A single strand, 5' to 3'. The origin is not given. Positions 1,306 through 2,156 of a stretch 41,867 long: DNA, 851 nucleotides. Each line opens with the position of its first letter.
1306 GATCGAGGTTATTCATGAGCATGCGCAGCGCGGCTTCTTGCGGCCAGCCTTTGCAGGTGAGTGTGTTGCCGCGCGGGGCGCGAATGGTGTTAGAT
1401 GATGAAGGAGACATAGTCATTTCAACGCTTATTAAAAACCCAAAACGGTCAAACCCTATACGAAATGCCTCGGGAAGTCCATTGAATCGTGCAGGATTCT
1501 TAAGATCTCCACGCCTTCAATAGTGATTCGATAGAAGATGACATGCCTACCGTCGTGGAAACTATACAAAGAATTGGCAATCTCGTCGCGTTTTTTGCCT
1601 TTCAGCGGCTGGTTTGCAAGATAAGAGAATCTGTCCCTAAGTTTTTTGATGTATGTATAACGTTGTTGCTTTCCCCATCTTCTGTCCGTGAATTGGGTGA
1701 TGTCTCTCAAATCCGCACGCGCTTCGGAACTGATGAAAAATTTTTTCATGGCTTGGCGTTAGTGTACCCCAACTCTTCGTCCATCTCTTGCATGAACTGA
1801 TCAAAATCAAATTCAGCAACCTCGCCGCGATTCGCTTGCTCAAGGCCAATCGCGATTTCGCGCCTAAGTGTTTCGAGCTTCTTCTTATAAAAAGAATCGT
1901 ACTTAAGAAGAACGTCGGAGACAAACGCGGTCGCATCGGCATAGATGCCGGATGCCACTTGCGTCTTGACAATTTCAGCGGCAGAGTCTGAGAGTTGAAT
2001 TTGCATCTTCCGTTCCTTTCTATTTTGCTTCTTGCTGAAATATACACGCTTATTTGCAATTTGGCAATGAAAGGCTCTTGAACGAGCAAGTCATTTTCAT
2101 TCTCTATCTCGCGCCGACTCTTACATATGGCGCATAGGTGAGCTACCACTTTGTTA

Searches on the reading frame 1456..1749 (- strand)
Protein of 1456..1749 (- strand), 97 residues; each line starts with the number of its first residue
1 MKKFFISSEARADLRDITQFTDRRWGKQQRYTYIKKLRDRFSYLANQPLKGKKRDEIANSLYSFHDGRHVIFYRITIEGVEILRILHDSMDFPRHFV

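Call 3: search_protein_families(library=pfam, proteins=[window:1456-1749:-], max_evalue=1)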
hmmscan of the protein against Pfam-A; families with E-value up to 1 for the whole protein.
window:1456-1749:- (97 aa): 1 family
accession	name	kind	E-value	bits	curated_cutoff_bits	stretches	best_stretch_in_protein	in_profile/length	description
PF05016.21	ParE_toxin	-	5e-19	69.1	23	1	6-92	3-89/89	ParE toxin of type II toxin-antitoxin system, parDE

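Call 4: search_protein_families(library=padloc, proteins=[window:1456-1749:-], max_evalue=1)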
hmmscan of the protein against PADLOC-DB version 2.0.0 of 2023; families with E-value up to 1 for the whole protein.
window:1456-1749:- (97 aa): 1 family
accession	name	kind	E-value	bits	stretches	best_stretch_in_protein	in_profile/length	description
PDLC02272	AbiEi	-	0.024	12.5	1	18-63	26-71/200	AbiEi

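Call 5: search_protein_families(library=ncbifam, proteins=[window:1456-1749:-], max_evalue=1)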
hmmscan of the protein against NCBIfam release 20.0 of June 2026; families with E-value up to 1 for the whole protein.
window:1456-1749:- (97 aa): 1 family
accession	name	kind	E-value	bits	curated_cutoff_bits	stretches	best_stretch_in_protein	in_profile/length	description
TIGR01789.1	lycopene_cycl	equivalog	0.089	11.9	215.2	1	15-87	294-359/370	lycopene beta-cyclase CrtY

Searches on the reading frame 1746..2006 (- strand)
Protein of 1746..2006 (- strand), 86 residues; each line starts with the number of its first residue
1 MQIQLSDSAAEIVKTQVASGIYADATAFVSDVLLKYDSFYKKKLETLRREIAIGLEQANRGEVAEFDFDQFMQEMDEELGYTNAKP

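Call 3: search_protein_families(library=pfam, proteins=[window:1746-2006:-], max_evalue=1)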
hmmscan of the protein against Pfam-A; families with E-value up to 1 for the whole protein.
window:1746-2006:- (86 aa): 1 family
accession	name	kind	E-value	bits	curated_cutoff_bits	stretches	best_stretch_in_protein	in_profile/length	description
PF03693.20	ParD_antitoxin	-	0.00012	22.8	21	1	5-78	9-78/81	Bacterial antitoxin of ParD toxin-antitoxin type II system and RHH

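Call 4: search_protein_families(library=padloc, proteins=[window:1746-2006:-], max_evalue=1)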
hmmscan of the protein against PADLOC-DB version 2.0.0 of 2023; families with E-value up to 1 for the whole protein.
window:1746-2006:- (86 aa): 0 families

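Call 5: search_protein_families(library=ncbifam, proteins=[window:1746-2006:-], max_evalue=1)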
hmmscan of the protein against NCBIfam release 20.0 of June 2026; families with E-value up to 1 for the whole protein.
window:1746-2006:- (86 aa): 2 families
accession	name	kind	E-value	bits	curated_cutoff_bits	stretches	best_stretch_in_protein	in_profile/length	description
TIGR02606.1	antidote_CC2985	hypoth_equivalog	3.6e-07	30.1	46.2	1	1-72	2-69/70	type II toxin-antitoxin system ParD family antitoxin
NF041441.1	blaCIM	exception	0.069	12.6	490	1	11-71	91-152/250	CIM family subclass B1 metallo-beta-lactamase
